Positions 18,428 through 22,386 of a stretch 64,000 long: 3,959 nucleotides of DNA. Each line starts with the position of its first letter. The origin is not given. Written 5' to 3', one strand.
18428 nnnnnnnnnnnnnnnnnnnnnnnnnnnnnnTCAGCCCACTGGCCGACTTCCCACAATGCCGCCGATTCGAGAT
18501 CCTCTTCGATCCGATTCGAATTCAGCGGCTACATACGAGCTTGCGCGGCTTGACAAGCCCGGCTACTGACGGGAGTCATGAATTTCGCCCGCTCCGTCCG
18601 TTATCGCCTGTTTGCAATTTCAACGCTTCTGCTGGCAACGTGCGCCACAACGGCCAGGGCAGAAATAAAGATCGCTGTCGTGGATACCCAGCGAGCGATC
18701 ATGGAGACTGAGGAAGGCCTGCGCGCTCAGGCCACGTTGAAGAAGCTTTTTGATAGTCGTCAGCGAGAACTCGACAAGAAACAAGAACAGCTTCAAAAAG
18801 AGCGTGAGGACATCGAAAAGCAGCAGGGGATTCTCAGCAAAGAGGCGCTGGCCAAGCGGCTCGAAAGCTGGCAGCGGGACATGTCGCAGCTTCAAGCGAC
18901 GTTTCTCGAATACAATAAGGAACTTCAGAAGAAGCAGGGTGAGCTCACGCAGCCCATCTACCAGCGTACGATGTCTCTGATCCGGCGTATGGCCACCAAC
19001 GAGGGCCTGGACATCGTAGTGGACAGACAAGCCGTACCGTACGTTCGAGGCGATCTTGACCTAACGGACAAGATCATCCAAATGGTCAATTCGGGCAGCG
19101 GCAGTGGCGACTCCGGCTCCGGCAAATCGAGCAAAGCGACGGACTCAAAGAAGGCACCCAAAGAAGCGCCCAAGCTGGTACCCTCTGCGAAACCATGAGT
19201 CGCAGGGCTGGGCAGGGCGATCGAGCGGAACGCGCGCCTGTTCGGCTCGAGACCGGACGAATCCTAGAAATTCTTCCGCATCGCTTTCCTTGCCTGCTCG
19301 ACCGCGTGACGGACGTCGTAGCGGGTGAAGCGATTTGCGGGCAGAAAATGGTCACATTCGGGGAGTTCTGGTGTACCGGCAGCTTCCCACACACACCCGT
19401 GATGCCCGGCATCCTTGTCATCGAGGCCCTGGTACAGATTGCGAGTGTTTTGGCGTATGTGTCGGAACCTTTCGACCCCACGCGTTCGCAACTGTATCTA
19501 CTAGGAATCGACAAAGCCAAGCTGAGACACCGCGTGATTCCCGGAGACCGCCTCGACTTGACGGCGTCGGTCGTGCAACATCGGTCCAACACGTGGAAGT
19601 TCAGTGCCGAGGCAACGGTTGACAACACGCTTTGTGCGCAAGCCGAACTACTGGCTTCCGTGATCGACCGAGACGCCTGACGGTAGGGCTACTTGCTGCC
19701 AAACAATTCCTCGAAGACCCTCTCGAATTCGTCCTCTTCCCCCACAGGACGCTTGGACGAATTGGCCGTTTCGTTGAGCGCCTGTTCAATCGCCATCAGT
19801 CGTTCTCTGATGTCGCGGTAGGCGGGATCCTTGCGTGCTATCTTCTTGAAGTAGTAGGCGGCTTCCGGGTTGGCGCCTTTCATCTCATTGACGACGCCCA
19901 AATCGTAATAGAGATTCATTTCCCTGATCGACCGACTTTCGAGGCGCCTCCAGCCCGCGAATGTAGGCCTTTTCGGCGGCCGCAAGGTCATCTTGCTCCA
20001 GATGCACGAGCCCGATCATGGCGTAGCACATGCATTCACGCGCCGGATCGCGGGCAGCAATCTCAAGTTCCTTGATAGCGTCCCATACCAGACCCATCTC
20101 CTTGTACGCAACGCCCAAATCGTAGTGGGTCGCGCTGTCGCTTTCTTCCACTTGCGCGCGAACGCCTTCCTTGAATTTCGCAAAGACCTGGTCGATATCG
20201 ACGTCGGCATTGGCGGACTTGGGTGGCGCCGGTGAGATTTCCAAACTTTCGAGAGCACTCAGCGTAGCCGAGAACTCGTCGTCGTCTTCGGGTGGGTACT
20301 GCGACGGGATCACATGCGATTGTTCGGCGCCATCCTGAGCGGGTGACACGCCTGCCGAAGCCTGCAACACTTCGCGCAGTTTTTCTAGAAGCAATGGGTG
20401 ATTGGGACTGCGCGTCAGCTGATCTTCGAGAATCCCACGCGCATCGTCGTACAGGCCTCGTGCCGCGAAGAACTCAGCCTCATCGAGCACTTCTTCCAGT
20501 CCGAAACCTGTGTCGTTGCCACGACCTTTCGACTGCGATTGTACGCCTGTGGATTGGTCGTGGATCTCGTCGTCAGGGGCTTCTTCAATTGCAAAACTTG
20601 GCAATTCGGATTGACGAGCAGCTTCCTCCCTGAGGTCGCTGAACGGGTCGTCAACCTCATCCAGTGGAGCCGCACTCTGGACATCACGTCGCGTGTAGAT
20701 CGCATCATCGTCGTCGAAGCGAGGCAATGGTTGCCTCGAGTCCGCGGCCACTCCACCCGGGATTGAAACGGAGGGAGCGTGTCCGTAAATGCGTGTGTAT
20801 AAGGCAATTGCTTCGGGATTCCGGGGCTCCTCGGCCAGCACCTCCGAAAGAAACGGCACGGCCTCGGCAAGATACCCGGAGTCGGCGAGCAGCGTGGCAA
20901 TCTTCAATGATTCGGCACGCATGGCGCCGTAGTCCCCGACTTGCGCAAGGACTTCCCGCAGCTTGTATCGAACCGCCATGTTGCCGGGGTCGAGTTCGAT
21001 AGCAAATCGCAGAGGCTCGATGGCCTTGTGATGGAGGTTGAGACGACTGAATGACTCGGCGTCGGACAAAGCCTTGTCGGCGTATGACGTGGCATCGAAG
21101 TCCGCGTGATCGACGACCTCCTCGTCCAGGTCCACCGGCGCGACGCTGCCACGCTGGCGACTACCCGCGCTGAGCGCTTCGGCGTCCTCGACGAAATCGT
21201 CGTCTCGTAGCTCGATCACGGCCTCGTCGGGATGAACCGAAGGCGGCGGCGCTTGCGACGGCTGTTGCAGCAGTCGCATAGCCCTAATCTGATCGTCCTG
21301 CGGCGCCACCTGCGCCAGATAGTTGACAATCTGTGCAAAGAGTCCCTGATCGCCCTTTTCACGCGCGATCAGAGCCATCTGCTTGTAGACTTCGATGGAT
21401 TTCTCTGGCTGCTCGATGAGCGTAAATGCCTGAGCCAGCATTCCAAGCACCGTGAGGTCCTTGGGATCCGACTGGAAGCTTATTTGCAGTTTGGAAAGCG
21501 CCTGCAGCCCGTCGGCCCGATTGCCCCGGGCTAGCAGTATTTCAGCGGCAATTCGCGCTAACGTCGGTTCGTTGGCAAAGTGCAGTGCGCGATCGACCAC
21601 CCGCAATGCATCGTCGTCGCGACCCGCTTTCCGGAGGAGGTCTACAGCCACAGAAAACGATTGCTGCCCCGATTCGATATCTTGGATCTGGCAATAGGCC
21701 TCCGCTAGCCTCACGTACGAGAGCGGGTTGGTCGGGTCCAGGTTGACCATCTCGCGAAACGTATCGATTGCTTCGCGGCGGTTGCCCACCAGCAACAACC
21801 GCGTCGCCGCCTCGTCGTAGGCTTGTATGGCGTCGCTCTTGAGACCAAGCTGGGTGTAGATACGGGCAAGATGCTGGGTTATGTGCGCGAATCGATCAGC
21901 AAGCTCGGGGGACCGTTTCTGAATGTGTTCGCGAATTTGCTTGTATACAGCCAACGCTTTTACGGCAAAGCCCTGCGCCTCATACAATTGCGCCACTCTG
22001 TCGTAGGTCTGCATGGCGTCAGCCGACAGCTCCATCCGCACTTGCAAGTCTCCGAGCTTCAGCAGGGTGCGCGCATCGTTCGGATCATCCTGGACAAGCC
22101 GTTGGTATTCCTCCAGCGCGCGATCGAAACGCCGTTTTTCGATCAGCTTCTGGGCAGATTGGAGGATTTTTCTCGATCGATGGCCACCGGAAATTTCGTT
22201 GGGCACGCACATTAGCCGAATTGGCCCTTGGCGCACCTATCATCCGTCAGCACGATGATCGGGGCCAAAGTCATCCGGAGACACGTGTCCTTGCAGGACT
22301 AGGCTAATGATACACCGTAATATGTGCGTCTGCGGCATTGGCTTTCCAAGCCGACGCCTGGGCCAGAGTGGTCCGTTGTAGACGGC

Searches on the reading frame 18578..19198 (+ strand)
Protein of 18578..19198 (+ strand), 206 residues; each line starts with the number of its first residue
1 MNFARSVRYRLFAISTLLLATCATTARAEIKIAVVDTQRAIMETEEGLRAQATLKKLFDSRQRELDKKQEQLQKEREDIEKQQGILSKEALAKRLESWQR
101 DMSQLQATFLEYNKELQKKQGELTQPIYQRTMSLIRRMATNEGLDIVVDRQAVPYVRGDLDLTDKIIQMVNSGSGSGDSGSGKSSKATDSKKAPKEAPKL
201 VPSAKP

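Call 34: search_protein_families(library=pfam, proteins=[window:18578-19198:+], max_evalue=0.001)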
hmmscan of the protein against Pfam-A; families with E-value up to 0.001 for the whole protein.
window:18578-19198:+ (206 aa): 1 family
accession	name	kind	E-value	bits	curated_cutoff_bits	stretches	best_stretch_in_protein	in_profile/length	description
PF03938.19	OmpH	-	2e-27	96.6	32.4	1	31-168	1-139/141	Outer membrane protein (OmpH-like)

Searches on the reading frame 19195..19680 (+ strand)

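Call 34: search_protein_families(library=pfam, proteins=[window:19195-19680:+], max_evalue=0.001)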
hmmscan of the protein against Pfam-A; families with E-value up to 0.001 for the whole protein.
window:19195-19680:+ (161 aa): 1 family
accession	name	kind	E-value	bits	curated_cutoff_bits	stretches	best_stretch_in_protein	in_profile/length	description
PF07977.19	FabA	-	6.9e-22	78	23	1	27-150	1-137/138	FabA-like domain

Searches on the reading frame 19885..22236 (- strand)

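Call 34: search_protein_families(library=pfam, proteins=[window:19885-22236:-], max_evalue=0.001)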
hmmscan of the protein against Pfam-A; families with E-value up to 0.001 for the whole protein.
window:19885-22236:- (783 aa): 13 families
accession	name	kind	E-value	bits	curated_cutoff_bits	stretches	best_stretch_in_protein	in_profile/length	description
PF14559.12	TPR_19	-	9.3e-22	77.6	25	1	31-83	1-53/68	Tetratricopeptide repeat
PF13428.12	TPR_14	-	2.4e-21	74.5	23.5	0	29-64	9-44/44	Tetratricopeptide repeat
PF13414.12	TPR_11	-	3.3e-14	52.7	26.8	1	33-67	6-40/42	TPR repeat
PF13431.12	TPR_17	-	4.6e-12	45.7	24.4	0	160-191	2-33/34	Tetratricopeptide repeat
PF23914.1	TPR_CcmH_CycH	-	5.3e-12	46.3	42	0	206-289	65-149/158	Cytochrome c-type biogenesis protein H TPR domain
PF13181.12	TPR_8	-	1.1e-11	44.4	25.7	0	121-144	5-28/34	Tetratricopeptide repeat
PF00515.34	TPR_1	-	3.1e-11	43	27.8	0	123-143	7-27/34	Tetratricopeptide repeat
PF13432.12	TPR_16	-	9.1e-11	42.4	32.7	1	28-85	4-61/65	Tetratricopeptide repeat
PF07719.23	TPR_2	-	1.2e-10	41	27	0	29-54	9-34/34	Tetratricopeptide repeat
PF13424.12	TPR_12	-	1.3e-10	41.8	30.1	0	36-87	25-77/77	Tetratricopeptide repeat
PF13176.12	TPR_7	-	1.7e-08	34.3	27.9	0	264-297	2-35/36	Tetratricopeptide repeat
PF13174.12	TPR_6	-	5e-05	24.1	26.3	0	57-85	2-30/33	Tetratricopeptide repeat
PF24575.1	TPR_Slam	-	0.0001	23.1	35.2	0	119-191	30-101/104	Surface lipoprotein assembly modifier, N-terminal TPR repeats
